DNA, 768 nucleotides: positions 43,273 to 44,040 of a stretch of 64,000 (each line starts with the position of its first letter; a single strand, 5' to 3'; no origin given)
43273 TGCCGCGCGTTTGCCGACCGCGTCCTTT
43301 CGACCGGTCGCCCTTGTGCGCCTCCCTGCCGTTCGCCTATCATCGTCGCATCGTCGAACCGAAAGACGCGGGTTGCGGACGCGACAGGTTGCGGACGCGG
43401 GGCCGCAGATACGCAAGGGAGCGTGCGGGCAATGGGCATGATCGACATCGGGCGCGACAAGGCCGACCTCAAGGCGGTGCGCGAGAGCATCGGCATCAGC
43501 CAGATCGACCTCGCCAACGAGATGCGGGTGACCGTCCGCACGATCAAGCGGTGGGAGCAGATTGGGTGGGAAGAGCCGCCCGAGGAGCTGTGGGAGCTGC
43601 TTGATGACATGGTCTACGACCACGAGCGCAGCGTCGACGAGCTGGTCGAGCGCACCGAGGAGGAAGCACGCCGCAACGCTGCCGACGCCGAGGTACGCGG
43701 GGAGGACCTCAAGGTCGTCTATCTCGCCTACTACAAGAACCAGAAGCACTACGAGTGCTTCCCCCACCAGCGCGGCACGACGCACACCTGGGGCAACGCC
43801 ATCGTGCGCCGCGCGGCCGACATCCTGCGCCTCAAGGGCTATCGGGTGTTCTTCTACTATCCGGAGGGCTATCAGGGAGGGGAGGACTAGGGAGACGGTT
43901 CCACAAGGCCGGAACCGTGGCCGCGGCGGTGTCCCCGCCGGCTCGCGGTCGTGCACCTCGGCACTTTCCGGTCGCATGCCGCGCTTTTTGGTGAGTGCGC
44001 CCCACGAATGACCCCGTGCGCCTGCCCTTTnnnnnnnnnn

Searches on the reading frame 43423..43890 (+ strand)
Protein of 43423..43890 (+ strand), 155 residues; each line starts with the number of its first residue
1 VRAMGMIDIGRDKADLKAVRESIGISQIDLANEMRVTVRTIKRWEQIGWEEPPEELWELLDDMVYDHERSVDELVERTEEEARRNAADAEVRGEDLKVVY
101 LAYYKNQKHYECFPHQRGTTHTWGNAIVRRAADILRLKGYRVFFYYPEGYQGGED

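Call 46: search_protein_families(library=pfam, proteins=[window:43423-43890:+])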
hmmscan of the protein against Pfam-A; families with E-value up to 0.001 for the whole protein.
window:43423-43890:+ (155 aa): 1 family
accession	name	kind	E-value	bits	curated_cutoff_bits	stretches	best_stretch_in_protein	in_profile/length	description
PF01381.28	HTH_3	-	7.5e-05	23.1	23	1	16-45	1-30/55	Helix-turn-helix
